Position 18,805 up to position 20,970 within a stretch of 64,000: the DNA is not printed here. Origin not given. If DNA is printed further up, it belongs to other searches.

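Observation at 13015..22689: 3224-aa giant protein with an unprecedented-looking domain chain and no signal peptide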

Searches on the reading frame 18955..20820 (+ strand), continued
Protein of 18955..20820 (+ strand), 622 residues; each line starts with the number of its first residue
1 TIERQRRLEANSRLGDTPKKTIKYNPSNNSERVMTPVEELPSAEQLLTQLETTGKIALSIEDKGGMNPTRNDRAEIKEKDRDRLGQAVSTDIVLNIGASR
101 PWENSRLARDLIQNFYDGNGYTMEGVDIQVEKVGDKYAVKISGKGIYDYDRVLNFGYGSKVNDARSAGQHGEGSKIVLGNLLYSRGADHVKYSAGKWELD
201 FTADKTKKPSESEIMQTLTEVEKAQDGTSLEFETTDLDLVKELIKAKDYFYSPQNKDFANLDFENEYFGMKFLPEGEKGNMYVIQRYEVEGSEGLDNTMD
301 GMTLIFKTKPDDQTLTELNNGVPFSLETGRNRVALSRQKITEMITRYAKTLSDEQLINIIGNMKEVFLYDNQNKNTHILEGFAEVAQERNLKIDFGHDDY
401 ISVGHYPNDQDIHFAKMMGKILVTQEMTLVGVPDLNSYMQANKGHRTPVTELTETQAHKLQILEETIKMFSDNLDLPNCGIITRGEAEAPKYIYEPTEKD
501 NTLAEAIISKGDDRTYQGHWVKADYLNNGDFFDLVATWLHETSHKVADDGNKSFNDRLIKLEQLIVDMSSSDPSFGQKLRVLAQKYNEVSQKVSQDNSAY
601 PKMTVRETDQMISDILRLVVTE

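Call 68: find_encoding_contigs(protein=P0176, flank=5000, max_places=2)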
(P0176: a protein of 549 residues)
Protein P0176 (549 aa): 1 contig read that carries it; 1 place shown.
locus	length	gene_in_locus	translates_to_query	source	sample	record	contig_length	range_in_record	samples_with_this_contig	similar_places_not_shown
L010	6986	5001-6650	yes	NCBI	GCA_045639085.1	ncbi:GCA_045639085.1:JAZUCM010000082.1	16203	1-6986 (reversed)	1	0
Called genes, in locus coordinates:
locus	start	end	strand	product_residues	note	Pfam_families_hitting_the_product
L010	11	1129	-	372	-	PF01551:Peptidase_M23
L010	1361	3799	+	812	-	PF13401:AAA_22 (weak), PF13424:TPR_12 (faint)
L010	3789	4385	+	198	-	PF02527:GidB, PF13847:Methyltransf_31, PF13649:Methyltransf_25 (weak)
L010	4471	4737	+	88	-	-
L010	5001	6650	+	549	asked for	-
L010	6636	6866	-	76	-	-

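Call 70: find_related_loci(query=A2, collection=viral_contigs, flank=5000)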
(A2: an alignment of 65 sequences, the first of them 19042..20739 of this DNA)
Query A2 (566 aa) in viral_contigs; peptide patterns used: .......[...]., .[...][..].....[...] (x = any residue, [..] = any of these).
72 stretches matched a pattern; 2 encode a relative of the query (tblastn E <= 1e-3); 1 distinct loci.
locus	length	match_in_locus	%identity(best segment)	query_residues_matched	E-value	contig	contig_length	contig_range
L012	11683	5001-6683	39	8-563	4e-126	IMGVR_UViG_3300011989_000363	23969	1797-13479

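Call 72: search_solved_structures(query=A2, max_evalue=10, show_alignments=4)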
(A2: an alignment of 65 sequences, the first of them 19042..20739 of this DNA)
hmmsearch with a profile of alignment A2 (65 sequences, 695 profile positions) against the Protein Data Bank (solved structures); distinct sequences matched with E-value up to 10: 7.
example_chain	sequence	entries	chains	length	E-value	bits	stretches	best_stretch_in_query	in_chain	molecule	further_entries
7p12_A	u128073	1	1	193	0.00018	23.6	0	293-312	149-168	DeNovoTIM13-SB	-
6yqx_A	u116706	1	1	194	0.00073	21.6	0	293-312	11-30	de novo designed TIM barrel DeNovoTIM13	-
7osv_A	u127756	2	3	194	0.00093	21.3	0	293-311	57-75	DeNovoTIM6-SB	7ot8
6z2i_A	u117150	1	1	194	0.0038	19.3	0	293-311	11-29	de novo designed TIM barrel DeNovoTIM6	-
6wvs_A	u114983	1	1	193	0.063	15.3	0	293-312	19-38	DeNovoTIM15 hyperstable de novo TIM barrel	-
5xbn_A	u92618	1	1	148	0.19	13.6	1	536-661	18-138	Wss1p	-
5xbv_A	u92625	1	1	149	0.8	11.6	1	536-661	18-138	Wss1p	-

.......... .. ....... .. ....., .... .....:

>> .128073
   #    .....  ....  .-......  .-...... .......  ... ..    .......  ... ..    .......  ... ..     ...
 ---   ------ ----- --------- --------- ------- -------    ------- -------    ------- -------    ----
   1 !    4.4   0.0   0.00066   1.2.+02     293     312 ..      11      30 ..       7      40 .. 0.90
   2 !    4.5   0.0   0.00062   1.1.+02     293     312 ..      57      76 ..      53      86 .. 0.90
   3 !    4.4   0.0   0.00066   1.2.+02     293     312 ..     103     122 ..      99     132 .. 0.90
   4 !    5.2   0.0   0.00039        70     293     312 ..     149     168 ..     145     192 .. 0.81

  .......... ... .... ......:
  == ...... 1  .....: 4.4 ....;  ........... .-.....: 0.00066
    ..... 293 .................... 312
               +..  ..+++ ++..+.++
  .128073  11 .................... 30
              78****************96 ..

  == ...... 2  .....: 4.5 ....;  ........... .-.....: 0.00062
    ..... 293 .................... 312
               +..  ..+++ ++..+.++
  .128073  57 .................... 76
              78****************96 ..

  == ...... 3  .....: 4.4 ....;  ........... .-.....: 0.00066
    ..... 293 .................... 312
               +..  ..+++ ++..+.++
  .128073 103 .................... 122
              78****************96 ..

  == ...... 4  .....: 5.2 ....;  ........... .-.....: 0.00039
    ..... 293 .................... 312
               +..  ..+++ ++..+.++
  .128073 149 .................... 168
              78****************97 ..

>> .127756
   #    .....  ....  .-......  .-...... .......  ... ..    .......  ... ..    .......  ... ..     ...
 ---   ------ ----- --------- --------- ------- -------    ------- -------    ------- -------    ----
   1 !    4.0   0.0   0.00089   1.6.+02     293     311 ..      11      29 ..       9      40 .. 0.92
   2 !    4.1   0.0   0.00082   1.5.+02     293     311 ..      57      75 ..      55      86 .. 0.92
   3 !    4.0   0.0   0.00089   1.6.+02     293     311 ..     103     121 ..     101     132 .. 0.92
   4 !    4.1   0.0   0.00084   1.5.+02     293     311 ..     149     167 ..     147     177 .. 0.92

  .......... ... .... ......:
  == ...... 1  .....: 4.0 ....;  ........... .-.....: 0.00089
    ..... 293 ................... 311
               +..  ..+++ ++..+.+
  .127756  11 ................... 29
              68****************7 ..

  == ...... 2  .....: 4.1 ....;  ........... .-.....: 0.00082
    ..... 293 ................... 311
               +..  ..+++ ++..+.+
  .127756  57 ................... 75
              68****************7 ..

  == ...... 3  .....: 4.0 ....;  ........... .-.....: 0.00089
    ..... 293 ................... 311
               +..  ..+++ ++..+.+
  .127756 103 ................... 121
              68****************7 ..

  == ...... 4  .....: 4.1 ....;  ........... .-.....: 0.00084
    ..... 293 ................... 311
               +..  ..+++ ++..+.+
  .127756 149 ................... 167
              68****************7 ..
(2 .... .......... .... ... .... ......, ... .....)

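Call 82: fold_search(model_id=the predicted structure, library=viral)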
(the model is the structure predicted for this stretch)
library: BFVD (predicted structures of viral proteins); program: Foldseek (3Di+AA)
matches with E <= 10: 632; with E <= 0.001: 41
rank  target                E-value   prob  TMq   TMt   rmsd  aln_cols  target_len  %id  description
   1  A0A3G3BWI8            5.9e-16  1.00  0.39  0.48  13.2       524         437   14  (no name in the UniProt tables at hand)
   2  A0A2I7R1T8            2.0e-12  1.00  0.38  0.55  10.2       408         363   16  (no name in the UniProt tables at hand)
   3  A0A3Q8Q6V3            2.3e-12  1.00  0.33  0.32  14.9       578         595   12  Putative viral structural protein [Sulfolobales Beppu filamentous phage 1]
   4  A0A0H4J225            2.8e-11  1.00  0.37  0.53  12.4       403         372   14  Uncharacterized protein [Pseudoalteromonas phage H101]
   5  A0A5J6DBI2            3.7e-10  1.00  0.40  0.56  12.7       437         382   14  Uncharacterized protein [Erwinia phage pEp_SNUABM_01]
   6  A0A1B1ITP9            3.3e-09  1.00  0.38  0.51   8.5       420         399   11  (no name in the UniProt tables at hand)
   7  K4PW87                8.7e-08  1.00  0.30  0.50   7.7       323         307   18  Uncharacterized protein [Edwardsiella phage IW-1]
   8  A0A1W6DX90            2.3e-07  1.00  0.31  0.25  20.0       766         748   11  Uncharacterized protein [Sphingobium phage Lacusarx]
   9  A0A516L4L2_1          3.5e-07  1.00  0.28  0.14  19.4       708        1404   12  (no name in the UniProt tables at hand)
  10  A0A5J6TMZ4            5.2e-07  1.00  0.31  0.25  17.4       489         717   12  (no name in the UniProt tables at hand)
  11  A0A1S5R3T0            5.2e-07  1.00  0.30  0.24  24.2       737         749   11  RIIA protector from prophage-induced early lysis [Pseudomonas phage pf16]
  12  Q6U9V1                5.8e-07  1.00  0.31  0.26  24.0       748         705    9  RIIA protector from prophage-induced early lysis [Aeromonas phage 44RR2.8t]
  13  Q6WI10                6.5e-07  1.00  0.25  0.21  18.6       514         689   11  RIIA [Vibrio phage KVP40 (isolate Vibrio parahaemolyticus/Japan/Matsuzaki/1991)]
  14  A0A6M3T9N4            7.7e-07  1.00  0.28  0.25  15.9       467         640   10  RIIA-like protein [Streptomyces phage Bmoc]
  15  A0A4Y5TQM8            8.2e-07  1.00  0.27  0.23  25.0       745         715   12  Protector from prophage induced early lysis [Klebsiella phage Marfa]
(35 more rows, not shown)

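Call 90: find_homologous_proteins(query=A2, max_evalue=0.00001)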
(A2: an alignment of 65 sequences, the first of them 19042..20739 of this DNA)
Query A2 (65 sequences) (566 aa, profile of the alignment): 7 proteins with E <= 0.00001 among 8000 candidates.
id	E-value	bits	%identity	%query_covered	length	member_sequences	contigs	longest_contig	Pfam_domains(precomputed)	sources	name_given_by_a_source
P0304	0.0e+0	1050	93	100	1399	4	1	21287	-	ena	-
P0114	3.1e-288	977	39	84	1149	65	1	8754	-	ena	-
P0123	8.5e-285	965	36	98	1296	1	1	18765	-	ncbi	-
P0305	1.5e-275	935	38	84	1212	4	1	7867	-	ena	-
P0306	7.4e-191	655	30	91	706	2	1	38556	-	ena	-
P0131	2.6e-131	458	46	98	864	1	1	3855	-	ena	-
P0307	5.2e-106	374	90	65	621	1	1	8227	-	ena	-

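Call 91: list_cluster_members(proteins=[P0134, P0138, P0142, P0146, P0153, P0163, P0171, P0186, P0210, P0306])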
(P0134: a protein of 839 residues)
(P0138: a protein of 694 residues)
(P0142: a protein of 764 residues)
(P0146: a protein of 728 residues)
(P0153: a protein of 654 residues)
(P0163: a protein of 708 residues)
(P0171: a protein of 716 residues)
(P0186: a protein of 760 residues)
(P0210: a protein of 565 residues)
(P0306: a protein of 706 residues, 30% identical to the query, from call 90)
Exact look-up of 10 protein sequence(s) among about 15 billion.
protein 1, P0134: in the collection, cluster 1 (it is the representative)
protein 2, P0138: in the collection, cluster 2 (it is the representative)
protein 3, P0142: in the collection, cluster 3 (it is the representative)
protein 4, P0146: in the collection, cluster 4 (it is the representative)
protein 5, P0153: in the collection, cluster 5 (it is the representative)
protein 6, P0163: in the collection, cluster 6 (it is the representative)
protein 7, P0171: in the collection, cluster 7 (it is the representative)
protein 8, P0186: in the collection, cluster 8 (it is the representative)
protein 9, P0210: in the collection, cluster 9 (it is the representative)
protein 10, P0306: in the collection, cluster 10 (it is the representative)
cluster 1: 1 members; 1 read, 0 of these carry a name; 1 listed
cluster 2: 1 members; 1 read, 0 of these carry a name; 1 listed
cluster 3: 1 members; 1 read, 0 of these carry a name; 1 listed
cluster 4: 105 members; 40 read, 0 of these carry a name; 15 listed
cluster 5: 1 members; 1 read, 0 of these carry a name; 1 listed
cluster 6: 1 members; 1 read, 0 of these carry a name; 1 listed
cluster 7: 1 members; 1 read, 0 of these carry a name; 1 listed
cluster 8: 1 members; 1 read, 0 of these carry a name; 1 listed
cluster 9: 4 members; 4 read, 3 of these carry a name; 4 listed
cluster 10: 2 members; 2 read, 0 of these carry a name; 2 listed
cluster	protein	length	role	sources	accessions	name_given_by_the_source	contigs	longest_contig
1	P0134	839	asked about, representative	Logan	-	-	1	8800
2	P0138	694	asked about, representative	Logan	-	-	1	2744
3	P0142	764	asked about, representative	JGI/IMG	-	-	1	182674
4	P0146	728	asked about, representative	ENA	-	-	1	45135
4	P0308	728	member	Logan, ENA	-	-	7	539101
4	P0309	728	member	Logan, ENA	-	-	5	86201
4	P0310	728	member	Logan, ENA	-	-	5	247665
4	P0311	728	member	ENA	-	-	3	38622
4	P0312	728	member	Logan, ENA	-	-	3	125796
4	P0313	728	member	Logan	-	-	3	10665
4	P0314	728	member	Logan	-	-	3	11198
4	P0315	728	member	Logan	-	-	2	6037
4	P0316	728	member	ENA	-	-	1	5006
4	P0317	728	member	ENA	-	-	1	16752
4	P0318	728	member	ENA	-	-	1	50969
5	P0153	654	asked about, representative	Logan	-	-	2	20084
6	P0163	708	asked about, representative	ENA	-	-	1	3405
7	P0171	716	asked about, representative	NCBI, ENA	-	-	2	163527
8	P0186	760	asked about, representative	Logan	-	-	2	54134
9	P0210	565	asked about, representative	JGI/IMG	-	hypothetical protein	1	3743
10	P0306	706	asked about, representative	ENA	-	-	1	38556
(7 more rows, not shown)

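Call 92: find_encoding_contigs(protein=P0171, flank=6000, max_places=2)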
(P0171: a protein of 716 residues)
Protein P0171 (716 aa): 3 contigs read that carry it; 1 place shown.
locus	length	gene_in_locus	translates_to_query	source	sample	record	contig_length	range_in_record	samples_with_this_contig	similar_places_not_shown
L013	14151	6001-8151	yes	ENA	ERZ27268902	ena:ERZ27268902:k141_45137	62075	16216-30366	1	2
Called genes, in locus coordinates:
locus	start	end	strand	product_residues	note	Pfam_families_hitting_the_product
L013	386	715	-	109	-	PF09827:CRISPR_Cas2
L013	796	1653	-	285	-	PF01867:Cas_Cas1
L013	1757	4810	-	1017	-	PF13395:HNH_4, PF18541:RuvC_III (weak)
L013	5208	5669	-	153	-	-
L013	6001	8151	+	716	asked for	-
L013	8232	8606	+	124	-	-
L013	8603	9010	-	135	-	PF00376:MerR, PF12728:HTH_17, PF13411:MerR_1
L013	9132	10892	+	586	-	PF13292:DXP_synthase_N, PF00676:E1_dh (weak), PF02779:Transket_pyr, PF02780:Transketolase_C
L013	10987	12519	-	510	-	PF08269:dCache_2, PF17200:sCache_2, PF00015:MCPsignal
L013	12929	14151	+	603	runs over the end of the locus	PF13091:PLDc_2, PF00614:PLDc (weak)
